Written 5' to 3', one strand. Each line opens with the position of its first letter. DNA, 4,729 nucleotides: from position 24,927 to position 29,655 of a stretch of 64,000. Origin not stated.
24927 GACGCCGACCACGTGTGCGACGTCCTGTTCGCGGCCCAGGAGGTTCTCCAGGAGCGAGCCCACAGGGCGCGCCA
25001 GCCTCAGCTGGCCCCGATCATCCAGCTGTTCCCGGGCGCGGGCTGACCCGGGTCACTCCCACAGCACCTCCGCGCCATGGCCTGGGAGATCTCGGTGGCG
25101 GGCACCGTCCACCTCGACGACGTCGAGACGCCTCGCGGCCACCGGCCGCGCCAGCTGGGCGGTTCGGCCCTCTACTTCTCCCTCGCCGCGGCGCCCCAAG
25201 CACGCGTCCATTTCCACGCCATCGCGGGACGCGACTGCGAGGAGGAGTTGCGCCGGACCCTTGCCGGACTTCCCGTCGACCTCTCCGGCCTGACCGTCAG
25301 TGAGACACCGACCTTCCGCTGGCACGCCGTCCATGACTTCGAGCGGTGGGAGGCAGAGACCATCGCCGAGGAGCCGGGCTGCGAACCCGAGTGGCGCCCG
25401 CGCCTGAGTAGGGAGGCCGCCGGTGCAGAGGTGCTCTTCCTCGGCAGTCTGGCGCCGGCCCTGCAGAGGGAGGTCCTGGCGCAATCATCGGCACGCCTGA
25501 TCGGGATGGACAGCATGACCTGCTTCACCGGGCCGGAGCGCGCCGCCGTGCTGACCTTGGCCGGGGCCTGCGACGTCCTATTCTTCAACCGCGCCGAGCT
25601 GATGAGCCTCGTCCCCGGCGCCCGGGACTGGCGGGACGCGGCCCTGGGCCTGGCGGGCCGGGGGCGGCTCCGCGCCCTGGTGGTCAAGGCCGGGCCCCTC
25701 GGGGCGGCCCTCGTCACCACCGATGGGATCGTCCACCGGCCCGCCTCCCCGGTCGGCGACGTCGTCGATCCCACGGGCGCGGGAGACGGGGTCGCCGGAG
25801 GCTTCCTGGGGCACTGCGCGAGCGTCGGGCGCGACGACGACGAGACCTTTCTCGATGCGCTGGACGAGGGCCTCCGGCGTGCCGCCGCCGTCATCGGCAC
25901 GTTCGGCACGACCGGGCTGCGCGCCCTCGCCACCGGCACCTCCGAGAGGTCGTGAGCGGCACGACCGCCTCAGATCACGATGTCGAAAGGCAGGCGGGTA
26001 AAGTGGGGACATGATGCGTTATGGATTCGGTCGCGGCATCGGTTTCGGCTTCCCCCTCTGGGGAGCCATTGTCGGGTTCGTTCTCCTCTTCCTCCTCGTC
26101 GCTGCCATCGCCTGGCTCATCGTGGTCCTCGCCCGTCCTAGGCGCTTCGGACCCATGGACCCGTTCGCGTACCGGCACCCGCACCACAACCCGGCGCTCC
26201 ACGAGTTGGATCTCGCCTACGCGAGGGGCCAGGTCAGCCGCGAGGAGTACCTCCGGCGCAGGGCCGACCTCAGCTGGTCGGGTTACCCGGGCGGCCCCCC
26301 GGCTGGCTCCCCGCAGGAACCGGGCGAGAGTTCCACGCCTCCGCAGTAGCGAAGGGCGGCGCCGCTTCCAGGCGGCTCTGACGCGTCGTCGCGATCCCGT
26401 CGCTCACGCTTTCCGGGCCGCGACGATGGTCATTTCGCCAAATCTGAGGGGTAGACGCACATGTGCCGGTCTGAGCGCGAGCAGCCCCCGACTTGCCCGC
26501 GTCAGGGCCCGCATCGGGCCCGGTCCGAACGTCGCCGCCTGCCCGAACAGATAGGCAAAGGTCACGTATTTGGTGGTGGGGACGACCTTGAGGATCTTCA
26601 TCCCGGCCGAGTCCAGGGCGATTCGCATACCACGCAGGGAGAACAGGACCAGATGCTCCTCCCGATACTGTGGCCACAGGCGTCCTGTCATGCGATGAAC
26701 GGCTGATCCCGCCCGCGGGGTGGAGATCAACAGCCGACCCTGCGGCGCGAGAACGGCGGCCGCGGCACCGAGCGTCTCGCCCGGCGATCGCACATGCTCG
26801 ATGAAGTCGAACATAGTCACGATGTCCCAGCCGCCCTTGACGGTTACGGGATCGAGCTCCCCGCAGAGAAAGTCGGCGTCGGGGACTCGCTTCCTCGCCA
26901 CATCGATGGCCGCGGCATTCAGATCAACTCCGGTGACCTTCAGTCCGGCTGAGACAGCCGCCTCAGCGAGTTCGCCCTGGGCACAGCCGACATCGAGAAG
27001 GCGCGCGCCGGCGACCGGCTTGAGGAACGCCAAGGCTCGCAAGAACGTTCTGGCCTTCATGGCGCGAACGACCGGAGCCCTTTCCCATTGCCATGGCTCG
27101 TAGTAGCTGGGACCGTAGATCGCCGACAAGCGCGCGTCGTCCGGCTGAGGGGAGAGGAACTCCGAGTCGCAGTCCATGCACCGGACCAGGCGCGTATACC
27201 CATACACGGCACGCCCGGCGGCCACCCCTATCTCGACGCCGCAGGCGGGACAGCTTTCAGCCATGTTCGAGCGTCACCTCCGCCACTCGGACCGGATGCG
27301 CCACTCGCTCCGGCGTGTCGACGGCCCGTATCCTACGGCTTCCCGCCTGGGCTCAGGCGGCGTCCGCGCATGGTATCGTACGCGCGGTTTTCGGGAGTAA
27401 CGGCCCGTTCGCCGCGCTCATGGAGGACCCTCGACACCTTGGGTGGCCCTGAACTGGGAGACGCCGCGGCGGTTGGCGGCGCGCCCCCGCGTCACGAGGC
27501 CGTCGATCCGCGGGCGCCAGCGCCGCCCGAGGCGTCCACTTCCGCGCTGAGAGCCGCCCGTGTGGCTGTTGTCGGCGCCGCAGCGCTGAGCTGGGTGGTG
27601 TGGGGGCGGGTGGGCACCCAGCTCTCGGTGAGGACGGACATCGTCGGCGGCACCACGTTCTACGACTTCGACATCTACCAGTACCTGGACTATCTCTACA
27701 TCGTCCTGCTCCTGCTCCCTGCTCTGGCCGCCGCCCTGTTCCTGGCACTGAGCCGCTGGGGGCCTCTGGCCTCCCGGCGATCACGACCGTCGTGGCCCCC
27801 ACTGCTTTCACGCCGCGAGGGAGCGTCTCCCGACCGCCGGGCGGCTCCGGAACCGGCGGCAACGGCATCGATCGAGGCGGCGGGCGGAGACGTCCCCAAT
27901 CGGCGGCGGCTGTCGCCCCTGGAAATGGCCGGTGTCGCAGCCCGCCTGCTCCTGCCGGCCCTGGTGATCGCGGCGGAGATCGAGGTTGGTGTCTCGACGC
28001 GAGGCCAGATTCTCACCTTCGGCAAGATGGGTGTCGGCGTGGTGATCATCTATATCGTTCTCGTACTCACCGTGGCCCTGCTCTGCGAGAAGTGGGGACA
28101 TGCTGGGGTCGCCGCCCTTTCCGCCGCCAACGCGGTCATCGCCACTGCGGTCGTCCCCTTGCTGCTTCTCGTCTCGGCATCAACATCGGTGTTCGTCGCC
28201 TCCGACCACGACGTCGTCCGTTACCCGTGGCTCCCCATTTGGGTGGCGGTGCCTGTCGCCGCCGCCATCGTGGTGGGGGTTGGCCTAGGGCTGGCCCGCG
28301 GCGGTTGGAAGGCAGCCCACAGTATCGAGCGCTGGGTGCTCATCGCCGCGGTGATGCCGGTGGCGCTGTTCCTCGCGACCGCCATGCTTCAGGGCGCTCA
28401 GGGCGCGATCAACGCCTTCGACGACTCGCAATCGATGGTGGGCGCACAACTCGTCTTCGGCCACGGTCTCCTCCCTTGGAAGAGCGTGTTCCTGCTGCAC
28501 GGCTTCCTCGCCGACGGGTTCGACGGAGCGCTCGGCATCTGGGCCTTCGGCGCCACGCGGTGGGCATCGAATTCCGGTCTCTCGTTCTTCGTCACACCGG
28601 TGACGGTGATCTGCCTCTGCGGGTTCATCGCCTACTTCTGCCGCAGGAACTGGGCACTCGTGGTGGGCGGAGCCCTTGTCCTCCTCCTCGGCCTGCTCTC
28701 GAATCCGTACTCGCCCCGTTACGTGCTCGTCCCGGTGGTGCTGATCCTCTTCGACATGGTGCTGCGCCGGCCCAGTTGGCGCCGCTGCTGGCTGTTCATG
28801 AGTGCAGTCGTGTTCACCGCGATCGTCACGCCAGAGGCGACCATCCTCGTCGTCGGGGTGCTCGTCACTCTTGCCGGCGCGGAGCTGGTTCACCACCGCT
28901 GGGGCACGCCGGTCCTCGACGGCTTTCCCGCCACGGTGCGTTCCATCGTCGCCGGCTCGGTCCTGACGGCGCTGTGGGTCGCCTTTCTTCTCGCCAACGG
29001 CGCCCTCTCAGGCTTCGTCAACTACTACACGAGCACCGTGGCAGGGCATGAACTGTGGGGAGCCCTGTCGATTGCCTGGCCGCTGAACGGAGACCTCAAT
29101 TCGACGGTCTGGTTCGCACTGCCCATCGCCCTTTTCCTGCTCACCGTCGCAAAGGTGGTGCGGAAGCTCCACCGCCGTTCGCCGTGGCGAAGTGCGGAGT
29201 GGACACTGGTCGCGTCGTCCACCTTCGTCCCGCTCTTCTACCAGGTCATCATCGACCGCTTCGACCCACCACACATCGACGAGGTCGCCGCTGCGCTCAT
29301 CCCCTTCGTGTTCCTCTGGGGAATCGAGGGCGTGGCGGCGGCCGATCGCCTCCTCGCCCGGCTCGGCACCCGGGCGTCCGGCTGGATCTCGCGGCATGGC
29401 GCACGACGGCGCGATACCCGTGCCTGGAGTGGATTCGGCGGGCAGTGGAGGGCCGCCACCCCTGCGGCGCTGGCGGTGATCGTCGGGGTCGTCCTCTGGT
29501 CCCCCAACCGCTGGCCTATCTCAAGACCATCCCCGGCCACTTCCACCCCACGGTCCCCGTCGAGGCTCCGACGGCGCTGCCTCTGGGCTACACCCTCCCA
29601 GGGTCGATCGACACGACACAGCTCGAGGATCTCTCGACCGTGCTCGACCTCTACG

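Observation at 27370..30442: Roughly 1020-aa polytopic protein with an acidic DFD loop motif and a 300-aa extracytoplasmic C-domain: Emb/AftD-scale GT-C candidate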

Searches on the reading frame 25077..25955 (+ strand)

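Call 29: search_protein_families(library=pfam, proteins=[window:25077-25955:+], max_evalue=0.001)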
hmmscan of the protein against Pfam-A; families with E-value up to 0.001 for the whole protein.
window:25077-25955:+ (292 aa): 2 families
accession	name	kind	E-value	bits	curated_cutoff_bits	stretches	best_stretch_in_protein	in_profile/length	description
PF00294.29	PfkB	-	3.1e-17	63.3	25.8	1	42-279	51-296/302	pfkB family carbohydrate kinase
PF14377.11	UBM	-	0.00012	21.8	23.3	0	121-139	13-31/35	Ubiquitin binding region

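Call 60: search_protein_families(library=ncbifam, proteins=[window:25077-25955:+], max_evalue=0.00001)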
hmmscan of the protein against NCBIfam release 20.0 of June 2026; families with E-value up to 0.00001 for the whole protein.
window:25077-25955:+ (292 aa): 6 families
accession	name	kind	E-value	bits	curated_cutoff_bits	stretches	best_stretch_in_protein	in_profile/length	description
NF053626.1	RibKinHalex1628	equivalog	4.2e-08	33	330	1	164-259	176-262/293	ATP-dependent ribose-1-phosphate kinase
TIGR03168.1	1-PFK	subfamily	5.2e-07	28.9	216.4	1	118-258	130-271/305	hexose kinase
TIGR02152.1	D_ribokin_bact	equivalog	1.4e-06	27.9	299.65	1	160-278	171-286/298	ribokinase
NF041320.1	pfkB_Halo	equivalog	3.3e-06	26.7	400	1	186-279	197-283/302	1-phosphofructokinase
TIGR03828.1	pfkB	equivalog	7.2e-06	25.2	292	1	118-262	130-275/305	1-phosphofructokinase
TIGR04382.1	myo_inos_iolC_N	equivalog_domain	8.2e-06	25.3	300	0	159-245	183-267/309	5-dehydro-2-deoxygluconokinase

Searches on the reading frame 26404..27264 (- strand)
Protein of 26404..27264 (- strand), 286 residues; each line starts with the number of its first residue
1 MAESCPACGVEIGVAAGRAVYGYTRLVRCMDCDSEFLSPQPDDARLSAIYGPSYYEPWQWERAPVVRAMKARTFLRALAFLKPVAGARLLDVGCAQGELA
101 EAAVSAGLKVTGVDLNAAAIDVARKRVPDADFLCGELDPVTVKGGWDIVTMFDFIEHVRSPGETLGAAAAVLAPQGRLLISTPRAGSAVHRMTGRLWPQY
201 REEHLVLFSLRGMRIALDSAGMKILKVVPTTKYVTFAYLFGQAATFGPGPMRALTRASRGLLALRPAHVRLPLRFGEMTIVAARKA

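Call 29: search_protein_families(library=pfam, proteins=[window:26404-27264:-], max_evalue=0.001)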
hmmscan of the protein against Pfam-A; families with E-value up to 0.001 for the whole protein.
window:26404-27264:- (286 aa): 7 families
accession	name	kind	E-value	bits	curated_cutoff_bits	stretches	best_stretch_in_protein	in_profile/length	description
PF13489.12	Methyltransf_23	-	9e-24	84.5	27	1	77-226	12-163/164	Methyltransferase domain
PF08241.18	Methyltransf_11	-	3.6e-13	50.4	21.2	1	90-180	1-95/95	Methyltransferase domain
PF08242.18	Methyltransf_12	-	1e-12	49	30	1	90-178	1-98/98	Methyltransferase domain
PF13649.12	Methyltransf_25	-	5.4e-12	46.7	27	1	90-176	2-97/97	Methyltransferase domain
PF13847.12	Methyltransf_31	-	1.2e-10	41.7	27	1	86-187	4-116/145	Methyltransferase domain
PF02353.26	CMAS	-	6.2e-05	22.9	27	1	78-132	55-110/273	Mycolic acid cyclopropane synthetase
PF05401.17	NodS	-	0.00084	19.7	24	0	87-184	45-148/201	Nodulation protein S (NodS)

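Call 60: search_protein_families(library=ncbifam, proteins=[window:26404-27264:-], max_evalue=0.00001)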
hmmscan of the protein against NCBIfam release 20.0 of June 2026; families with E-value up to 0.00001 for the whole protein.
window:26404-27264:- (286 aa): 5 families
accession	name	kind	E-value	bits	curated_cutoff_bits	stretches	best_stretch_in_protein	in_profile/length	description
TIGR01983.1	UbiG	equivalog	4.6e-16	58.8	102.95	1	82-182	46-153/228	bifunctional 2-polyprenyl-6-hydroxyphenol methylase/3-demethylubiquinol 3-O-methyltransferase UbiG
NF043040.1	corrin_prot_MT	hypoth_equivalog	4.5e-10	39.3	180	1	85-180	41-147/216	corrinoid protein-associated methyltransferase CpaM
NF045667.1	MTase_DVU1556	equivalog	6e-10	38.9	155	1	76-181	13-120/213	DVU_1556 family methyltransferase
TIGR02021.1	BchM-ChlM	equivalog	8.8e-10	38.4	158.9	1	67-229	34-205/218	magnesium protoporphyrin IX methyltransferase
TIGR04345.1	ovoA_Cterm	equivalog_domain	6e-06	26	170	0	78-124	34-80/242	putative 4-mercaptohistidine N1-methyltransferase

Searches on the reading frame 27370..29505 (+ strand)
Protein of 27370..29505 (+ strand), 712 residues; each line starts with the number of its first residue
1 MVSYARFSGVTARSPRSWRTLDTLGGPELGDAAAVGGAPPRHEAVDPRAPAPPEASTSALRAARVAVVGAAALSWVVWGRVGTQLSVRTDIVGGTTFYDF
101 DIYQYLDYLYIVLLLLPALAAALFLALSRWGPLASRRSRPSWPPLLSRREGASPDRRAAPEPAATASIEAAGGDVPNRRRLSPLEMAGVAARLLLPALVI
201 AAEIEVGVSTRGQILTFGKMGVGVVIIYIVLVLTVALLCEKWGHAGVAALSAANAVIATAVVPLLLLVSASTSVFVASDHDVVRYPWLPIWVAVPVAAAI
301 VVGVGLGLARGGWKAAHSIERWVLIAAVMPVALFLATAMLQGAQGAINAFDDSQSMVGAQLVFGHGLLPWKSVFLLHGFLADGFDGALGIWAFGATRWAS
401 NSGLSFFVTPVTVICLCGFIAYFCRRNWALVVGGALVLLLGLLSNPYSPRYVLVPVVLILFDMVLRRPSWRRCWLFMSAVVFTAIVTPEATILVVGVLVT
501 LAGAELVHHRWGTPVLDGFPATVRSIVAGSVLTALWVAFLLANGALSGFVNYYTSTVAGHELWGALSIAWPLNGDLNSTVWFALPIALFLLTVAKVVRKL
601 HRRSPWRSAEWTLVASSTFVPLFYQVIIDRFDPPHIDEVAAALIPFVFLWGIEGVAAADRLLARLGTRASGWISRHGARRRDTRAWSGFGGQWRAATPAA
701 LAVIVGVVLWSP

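Call 78: predict_structure(alignment_id=A5)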
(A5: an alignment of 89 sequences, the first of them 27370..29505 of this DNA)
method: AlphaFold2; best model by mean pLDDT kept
length: 712 residues; sequences in the alignment: 89
mean_pLDDT: 87.2   pTM: 0.88
mean pLDDT of the five models: 87.2, 86.0, 85.9, 85.7, 85.5
residues with pLDDT >= 90: 497; 70-90: 110; 50-70: 54; < 50: 51
segments of 3 or more residues with pLDDT < 50: 1-37, 165-169
pLDDT, mean of each block of 10 residues (from residue 1): 38 41 42 50 59 75 94 98 90 87 95 98 95 87 85 52 51 60 90 96 91 73 96 96 89 98 97 93 96 97 97 95 96 95 90 93 93 92 94 95 94 96 93 94 78 97 97 98 95 97 97 96 98 98 96 88 85 84 96 97 94 98 94 93 97 95 92 79 55 75 95 82
secondary structure, 60 per line:
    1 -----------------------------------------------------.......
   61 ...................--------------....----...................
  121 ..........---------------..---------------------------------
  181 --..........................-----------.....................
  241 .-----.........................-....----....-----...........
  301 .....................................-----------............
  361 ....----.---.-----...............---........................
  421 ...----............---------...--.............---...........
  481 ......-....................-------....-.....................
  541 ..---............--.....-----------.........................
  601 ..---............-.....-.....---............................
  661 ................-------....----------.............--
elements in order (helices of 4 or more, strands of 3 or more residues): H54-79 H94-97 H102-130 H183-208 H220-241 H247-271 E273-276 E281-284 H290-337 H349-364 H379-393 H397-423 H428-439 H454-466 H470-486 H488-507 H515-518 H520-542 H546-557 H560-564 H576-602 H608-617 H619-623 H625-629 H633-676 H684-687 H698-710

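Call 80: fold_search(model_id=the predicted structure, library=pdb)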
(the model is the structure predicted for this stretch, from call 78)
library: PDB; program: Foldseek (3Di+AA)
matches with E <= 10: 113; with E <= 0.001: 0
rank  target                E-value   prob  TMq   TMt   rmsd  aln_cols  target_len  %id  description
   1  5ezm                  9.7e-02  0.38  0.12  0.15  21.1       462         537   15  Crystal Structure of ArnT from Cupriavidus metallidurans in the apo state (released 2016-02-17)
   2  8agb_A                1.8e-01  0.98  0.29  0.31  11.9       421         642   13  Structure of yeast oligosaccharylransferase complex with lipid-linked oligosaccharide bound (released 2022-12-07)
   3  8if8_B                2.0e-01  0.89  0.29  0.32  11.6       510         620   17  Arabinosyltransferase AftA (released 2023-05-31)
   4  6gxc_A                2.1e-01  0.96  0.28  0.28  10.9       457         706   14  Bacterial oligosaccharyltransferase PglB in complex with an inhibitory peptide and a reactive lipid-linked oligosaccha (released 2018-11-14)
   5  8age_A                2.5e-01  0.96  0.27  0.29  12.3       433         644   12  Structure of yeast oligosaccharylransferase complex with acceptor peptide bound (released 2022-12-07)
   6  8imx_U                2.9e-01  0.63  0.21  0.31  19.4       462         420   14  Cryo-EM structure of GPI-T with a chimeric GPI-anchored protein (released 2023-08-16)
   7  9n9j_I                3.6e-01  0.84  0.28  0.28  13.2       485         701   12  Structure of a GRP94 folding intermediate engaged with a CCDC134- and FKBP11-bound secretory translocon (released 2025-11-19)
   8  6s7o_A                4.4e-01  0.89  0.29  0.31  13.2       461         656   12  Cryo-EM structure of human oligosaccharyltransferase complex OST-A (released 2019-12-18)
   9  4mlb_A                4.6e-01  0.13  0.11  0.14  24.3       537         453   12  Reverse polarity of binding pocket suggests different function of a MOP superfamily transporter from Pyrococcus furios (released 2013-09-25)
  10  8qah_A                5.2e-01  0.18  0.12  0.17  23.2       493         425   11  X-ray crystal structure of a de novo designed single-chain parallel coiled-coil alpha-helical barrel with 8 inner heli (released 2024-07-03)
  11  7bwr_A                5.6e-01  0.82  0.27  0.20  10.1       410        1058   15  Mycobacterium smegmatis arabinosyltransferase complex EmbB2-AcpM2 in substrate DPA bound asymmetric "active state" (released 2020-05-27)
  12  9ub7_B                5.6e-01  0.69  0.22  0.35  17.5       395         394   10  Structure of glycosylphosphatidylinositol transamidase,state 1 (released 2026-04-08)
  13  7oci_F                6.1e-01  0.87  0.28  0.30  12.5       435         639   13  Cryo-EM structure of yeast Ost6p containing oligosaccharyltransferase complex (released 2022-02-16)
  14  8b6l_I                6.3e-01  0.75  0.25  0.26  19.1       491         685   10  Subtomogram average of the human Sec61-TRAP-OSTA-translocon (released 2022-12-07)
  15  7bvc_B                6.9e-01  0.72  0.25  0.18  16.5       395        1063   12  Cryo-EM structure of Mycobacterium smegmatis arabinosyltransferase EmbA-EmbB-AcpM2 in complex with ethambutol (released 2020-04-29)
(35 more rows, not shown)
